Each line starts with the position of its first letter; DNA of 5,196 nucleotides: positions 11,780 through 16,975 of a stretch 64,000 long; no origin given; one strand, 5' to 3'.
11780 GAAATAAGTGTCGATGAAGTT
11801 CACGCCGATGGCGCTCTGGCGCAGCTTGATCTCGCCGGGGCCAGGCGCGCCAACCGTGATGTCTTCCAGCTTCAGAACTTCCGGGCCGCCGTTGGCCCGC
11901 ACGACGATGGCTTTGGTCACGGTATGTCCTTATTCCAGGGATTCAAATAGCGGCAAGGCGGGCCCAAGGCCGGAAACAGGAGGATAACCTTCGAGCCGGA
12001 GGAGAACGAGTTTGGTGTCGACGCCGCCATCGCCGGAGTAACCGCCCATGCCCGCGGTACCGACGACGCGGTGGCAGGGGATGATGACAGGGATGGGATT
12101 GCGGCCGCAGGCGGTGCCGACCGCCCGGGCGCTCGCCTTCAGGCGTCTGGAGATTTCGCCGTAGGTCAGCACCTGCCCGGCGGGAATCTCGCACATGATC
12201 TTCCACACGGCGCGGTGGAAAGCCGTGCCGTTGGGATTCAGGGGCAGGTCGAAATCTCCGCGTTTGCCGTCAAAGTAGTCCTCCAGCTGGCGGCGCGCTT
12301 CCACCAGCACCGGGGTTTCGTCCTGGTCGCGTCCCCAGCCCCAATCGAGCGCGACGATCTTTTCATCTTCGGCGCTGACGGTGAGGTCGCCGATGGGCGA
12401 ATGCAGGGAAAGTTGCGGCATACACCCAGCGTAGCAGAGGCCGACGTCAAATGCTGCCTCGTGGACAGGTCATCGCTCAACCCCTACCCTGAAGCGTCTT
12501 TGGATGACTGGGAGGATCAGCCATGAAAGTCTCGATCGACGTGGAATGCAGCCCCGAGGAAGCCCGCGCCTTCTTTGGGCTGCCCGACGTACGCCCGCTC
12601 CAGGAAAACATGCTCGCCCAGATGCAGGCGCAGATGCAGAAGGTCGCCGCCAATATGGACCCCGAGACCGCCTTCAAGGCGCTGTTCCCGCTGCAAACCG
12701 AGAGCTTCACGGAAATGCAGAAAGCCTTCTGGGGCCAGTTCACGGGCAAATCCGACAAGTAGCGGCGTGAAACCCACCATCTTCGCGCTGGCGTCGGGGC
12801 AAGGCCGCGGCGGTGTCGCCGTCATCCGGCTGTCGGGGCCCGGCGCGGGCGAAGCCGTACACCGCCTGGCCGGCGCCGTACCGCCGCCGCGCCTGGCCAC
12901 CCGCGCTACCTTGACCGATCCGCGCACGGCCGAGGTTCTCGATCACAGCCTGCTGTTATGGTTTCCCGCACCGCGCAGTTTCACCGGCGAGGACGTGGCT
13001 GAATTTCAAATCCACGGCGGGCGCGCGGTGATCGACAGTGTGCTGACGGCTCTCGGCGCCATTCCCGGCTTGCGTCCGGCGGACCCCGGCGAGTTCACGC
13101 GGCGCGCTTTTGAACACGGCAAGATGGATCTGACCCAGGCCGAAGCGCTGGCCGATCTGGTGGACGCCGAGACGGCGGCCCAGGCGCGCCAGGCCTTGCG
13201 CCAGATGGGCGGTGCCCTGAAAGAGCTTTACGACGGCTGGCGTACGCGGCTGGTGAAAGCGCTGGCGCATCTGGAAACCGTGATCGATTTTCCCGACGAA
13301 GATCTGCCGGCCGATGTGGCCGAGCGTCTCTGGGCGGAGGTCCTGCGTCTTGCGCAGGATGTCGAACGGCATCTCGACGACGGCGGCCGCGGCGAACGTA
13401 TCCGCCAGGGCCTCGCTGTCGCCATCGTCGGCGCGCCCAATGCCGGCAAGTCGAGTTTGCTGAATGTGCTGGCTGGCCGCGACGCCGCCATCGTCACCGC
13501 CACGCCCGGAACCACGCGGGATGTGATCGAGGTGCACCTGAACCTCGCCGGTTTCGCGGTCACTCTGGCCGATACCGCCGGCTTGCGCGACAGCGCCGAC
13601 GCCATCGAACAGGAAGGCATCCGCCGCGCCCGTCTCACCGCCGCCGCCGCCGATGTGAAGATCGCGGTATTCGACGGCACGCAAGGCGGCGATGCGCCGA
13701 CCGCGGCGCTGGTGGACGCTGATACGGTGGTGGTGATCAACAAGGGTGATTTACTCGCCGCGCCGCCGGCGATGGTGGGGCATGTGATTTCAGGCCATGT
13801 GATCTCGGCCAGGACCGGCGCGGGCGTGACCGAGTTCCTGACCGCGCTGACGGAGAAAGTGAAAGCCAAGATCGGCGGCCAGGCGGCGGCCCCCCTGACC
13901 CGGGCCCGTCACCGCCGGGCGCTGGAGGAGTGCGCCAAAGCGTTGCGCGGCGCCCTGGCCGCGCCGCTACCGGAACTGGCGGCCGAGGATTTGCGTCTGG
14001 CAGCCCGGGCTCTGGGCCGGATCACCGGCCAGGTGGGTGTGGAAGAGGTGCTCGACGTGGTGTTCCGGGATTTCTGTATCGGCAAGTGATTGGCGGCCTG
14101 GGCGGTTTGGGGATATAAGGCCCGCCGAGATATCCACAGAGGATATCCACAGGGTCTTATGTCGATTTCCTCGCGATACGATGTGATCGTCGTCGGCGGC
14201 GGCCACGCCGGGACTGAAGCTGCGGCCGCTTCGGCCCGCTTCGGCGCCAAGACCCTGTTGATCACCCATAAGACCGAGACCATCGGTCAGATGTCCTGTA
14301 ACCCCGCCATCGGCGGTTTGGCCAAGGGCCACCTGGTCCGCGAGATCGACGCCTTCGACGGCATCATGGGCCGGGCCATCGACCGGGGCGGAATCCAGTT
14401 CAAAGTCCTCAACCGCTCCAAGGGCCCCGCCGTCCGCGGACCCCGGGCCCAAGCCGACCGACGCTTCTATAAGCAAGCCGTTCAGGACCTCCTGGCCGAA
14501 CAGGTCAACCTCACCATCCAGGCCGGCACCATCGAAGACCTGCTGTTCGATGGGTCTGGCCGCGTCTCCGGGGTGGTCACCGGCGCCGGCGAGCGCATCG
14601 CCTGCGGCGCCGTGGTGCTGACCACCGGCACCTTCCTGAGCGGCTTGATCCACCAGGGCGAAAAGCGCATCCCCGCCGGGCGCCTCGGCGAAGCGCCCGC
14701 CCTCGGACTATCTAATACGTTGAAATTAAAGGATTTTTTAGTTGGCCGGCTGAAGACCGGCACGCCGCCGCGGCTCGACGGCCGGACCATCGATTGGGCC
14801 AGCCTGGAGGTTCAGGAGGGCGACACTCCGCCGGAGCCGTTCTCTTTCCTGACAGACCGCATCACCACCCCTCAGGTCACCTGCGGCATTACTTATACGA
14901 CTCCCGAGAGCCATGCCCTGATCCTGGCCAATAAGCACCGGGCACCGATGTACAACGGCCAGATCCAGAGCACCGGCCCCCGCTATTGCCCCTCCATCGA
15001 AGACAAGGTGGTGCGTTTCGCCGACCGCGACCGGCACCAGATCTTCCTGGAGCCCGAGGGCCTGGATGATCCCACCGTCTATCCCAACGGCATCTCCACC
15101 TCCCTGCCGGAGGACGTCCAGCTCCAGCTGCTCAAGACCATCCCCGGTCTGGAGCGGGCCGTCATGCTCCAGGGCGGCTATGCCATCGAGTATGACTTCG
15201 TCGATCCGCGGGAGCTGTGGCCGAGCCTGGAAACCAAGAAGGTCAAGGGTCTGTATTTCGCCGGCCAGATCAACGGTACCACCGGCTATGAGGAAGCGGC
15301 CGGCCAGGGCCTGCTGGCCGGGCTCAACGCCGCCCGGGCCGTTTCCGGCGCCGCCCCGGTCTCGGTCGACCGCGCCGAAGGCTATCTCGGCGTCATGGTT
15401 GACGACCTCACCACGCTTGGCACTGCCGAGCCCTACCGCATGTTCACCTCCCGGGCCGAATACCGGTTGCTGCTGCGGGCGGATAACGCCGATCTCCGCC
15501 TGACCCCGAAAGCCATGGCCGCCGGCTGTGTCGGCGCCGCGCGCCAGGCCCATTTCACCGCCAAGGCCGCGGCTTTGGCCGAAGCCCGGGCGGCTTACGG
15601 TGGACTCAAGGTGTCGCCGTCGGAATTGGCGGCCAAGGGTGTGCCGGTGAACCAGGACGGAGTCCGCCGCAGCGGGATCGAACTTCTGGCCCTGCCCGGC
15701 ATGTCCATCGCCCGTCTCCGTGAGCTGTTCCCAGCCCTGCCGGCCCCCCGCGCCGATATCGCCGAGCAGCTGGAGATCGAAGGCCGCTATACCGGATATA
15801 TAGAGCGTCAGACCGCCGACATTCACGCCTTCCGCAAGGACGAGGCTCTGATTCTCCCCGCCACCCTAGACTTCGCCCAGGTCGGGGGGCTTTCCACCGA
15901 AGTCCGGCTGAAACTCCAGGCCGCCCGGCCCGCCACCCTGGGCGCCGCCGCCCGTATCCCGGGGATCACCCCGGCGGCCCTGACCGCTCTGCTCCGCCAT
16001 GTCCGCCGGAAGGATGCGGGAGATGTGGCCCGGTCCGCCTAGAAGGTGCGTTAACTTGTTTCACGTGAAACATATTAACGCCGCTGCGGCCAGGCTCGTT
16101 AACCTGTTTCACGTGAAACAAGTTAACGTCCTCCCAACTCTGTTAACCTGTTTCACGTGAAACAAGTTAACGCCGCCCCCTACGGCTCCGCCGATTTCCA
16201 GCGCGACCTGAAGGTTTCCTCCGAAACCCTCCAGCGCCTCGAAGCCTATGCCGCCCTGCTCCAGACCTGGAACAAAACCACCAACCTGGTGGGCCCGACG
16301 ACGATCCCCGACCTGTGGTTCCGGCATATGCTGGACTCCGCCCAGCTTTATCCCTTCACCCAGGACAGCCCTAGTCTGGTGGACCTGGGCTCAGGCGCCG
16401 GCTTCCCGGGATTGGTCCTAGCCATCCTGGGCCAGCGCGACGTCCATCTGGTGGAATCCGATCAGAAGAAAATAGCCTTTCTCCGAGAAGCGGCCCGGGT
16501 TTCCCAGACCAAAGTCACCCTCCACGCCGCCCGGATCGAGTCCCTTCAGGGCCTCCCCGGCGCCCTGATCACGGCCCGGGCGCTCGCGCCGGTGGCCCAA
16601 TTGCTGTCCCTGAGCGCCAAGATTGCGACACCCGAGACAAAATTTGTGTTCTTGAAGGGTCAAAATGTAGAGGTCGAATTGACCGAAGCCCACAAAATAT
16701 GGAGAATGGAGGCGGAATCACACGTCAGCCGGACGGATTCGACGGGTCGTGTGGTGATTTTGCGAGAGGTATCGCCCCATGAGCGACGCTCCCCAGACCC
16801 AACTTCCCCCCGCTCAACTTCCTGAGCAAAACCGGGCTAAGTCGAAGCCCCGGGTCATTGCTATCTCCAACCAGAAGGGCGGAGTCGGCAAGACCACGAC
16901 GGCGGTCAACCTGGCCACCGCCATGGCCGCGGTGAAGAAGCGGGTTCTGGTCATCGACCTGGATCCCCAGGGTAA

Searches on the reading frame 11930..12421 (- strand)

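Call 10: search_protein_families(library=ncbifam, proteins=[window:11930-12421:-], max_evalue=0.00001)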
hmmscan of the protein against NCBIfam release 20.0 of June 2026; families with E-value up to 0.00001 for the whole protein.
window:11930-12421:- (163 aa): 5 families
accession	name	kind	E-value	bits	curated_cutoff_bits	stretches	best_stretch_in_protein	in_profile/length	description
NF007626.0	PRK10286.1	equivalog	3.7e-25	89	192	1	45-146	65-168/171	methylated-DNA--[protein]-cysteine S-methyltransferase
TIGR00589.1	ogt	superfamily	3.7e-25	87.8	46.4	1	66-144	1-80/80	methylated-DNA--[protein]-cysteine S-methyltransferase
NF041132.1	DNA_protcyst_Mta_Thcoc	equivalog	2.5e-20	73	250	1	66-145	91-169/169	methylated-DNA--protein-cysteine methyltransferase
NF003022.0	PRK03887.1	equivalog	1e-19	71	164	1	66-145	91-169/175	methylated-DNA--protein-cysteine methyltransferase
NF011964.0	PRK15435.1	equivalog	5.2e-18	65.2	345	1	44-144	247-348/354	bifunctional DNA-binding transcriptional regulator/O6-methylguanine-DNA methyltransferase Ada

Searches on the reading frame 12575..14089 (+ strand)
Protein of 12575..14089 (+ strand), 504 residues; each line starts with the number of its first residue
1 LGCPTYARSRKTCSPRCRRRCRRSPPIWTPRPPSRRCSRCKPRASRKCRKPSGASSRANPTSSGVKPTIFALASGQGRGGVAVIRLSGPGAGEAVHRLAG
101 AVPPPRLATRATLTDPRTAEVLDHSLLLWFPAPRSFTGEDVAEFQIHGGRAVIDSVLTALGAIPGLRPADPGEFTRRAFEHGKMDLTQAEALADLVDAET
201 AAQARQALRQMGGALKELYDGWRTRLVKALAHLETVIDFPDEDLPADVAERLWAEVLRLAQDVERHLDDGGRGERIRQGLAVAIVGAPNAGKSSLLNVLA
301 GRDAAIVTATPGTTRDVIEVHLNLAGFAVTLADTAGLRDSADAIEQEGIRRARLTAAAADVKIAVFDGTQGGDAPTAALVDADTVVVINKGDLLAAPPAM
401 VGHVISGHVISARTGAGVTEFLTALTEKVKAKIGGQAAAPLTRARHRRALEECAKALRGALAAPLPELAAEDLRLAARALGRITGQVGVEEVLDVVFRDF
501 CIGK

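Call 5: search_protein_families(library=ncbifam, proteins=[window:12575-14089:+])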
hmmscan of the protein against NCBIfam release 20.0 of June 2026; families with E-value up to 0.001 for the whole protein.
window:12575-14089:+ (504 aa): 14 families
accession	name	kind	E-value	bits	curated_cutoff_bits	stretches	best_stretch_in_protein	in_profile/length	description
NF003661.0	PRK05291.1-3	equivalog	9.6e-173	575.6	380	1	67-504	4-448/448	tRNA uridine-5-carboxymethylaminomethyl(34) synthesis GTPase MnmE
TIGR00450.1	mnmE_trmE_thdF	equivalog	8.8e-85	285.4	252.6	1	77-504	5-446/446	tRNA uridine-5-carboxymethylaminomethyl(34) synthesis GTPase MnmE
TIGR03594.1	GTPase_EngA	equivalog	1.4e-24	86.9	306.7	1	279-394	175-299/432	ribosome biogenesis GTPase Der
TIGR03918.1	GTP_HydF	equivalog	2.1e-19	69.7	325.55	1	280-432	8-170/392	[FeFe] hydrogenase H-cluster maturation GTPase HydF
NF000908.1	PRK00089.1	equivalog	4.5e-18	65.6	237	1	281-428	5-166/291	GTPase Era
NF007071.0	PRK09518.1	equivalog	3.9e-17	62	953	1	271-431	263-433/706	bifunctional cytidylate kinase/GTPase Der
TIGR00231.1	small_GTP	domain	2.7e-16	59.8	42.5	1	280-393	4-124/164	GTP-binding protein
NF002828.0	PRK03003.1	equivalog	1e-15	57.3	631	1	277-379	38-140/477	ribosome biogenesis GTPase Der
TIGR03596.1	GTPase_YlqF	equivalog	4.6e-10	39.3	208.2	1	271-337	111-173/276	ribosome biogenesis GTPase YlqF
TIGR00436.1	era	equivalog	6.3e-10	38.9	116.25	1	281-370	2-91/270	GTPase Era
TIGR00437.1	feoB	equivalog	1.2e-08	34.2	315.65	1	286-369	1-83/594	ferrous iron transport protein B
TIGR03598.1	GTPase_YsxC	equivalog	2.2e-07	30.7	124.45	1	278-317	17-57/186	ribosome biogenesis GTP-binding protein YihA/YsxC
TIGR03156.1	GTP_HflX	equivalog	1e-05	24.7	216.75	1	272-427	181-349/351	GTPase HflX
TIGR03597.1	GTPase_YqeH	equivalog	1.9e-05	24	297.4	1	276-345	152-223/361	ribosome biogenesis GTPase YqeH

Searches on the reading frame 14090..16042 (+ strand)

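Call 5: search_protein_families(library=ncbifam, proteins=[window:14090-16042:+])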
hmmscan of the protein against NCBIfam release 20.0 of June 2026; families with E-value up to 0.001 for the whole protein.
window:14090-16042:+ (650 aa): 19 families
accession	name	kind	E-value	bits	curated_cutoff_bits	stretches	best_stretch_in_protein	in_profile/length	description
TIGR00136.1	mnmG_gidA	equivalog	5.6e-243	807.8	524.85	1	30-640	1-614/616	tRNA uridine-5-carboxymethylaminomethyl(34) synthesis enzyme MnmG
NF003739.0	PRK05335.1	equivalog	9.7e-20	70.7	262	1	334-442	280-388/441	methylenetetrahydrofolate--tRNA-(uracil(54)-C(5))-methyltransferase (FADH(2)-oxidizing) TrmFO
TIGR00137.1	gid_trmFO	equivalog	1.3e-17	63.7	428.65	1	334-443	277-386/433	FADH(2)-oxidizing methylenetetrahydrofolate--tRNA-(uracil(54)-C(5))-methyltransferase TrmFO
NF041160.1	DGGPL_Thplmales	equivalog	1.7e-05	23.9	780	1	29-72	3-46/396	digeranylgeranylglycerophospholipid reductase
TIGR02032.1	GG-red-SF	subfamily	3.2e-05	23.8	158.8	1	30-83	1-53/297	geranylgeranyl reductase family protein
TIGR01372.1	soxA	subfamily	3.7e-05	21.7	1164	1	28-70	167-209/996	sarcosine oxidase subunit alpha family protein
NF045655.1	MkRedMenJ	equivalog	0.00012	21.1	700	1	28-181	3-158/406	menaquinone reductase MenJ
NF053676.1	4oxCHCAChcC1Cy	equivalog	0.00012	20.7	1000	0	29-70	1-41/528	4-oxocyclohexanecarboxylate 2-dehydrogenase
NF005691.0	PRK07494.1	equivalog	0.00014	20.6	459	1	27-64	6-43/404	UbiH/UbiF family hydroxylase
TIGR01292.1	TRX_reduct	equivalog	0.00015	20.7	343.45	1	30-70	1-40/300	thioredoxin-disulfide reductase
NF003722.0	PRK05329.1-5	equivalog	0.00017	21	349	1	30-70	5-45/428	glycerol-3-phosphate dehydrogenase subunit GlpB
TIGR03140.1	AhpF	equivalog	0.00019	20.1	502.9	1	28-62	211-245/515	alkyl hydroperoxide reductase subunit F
NF041080.1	DGGGPL_reductase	equivalog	0.0002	20.4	580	1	29-75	1-48/447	digeranylgeranylglycerophospholipid reductase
TIGR01350.1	lipoamide_DH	equivalog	0.00021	20.1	408.8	1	30-84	2-58/461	dihydrolipoyl dehydrogenase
NF053717.1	VnlPnlRedVprA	equivalog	0.00023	20.2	600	1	27-66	4-43/481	vinyl phenol reductase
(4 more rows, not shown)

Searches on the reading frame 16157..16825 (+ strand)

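Call 5: search_protein_families(library=ncbifam, proteins=[window:16157-16825:+])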
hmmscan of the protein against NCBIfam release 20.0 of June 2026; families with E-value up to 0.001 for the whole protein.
window:16157-16825:+ (222 aa): 1 family
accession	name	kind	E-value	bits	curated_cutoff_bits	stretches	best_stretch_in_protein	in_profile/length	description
TIGR00138.1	rsmG_gidB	equivalog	3.3e-37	127.9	99.5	1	28-185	1-162/183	16S rRNA (guanine(527)-N(7))-methyltransferase RsmG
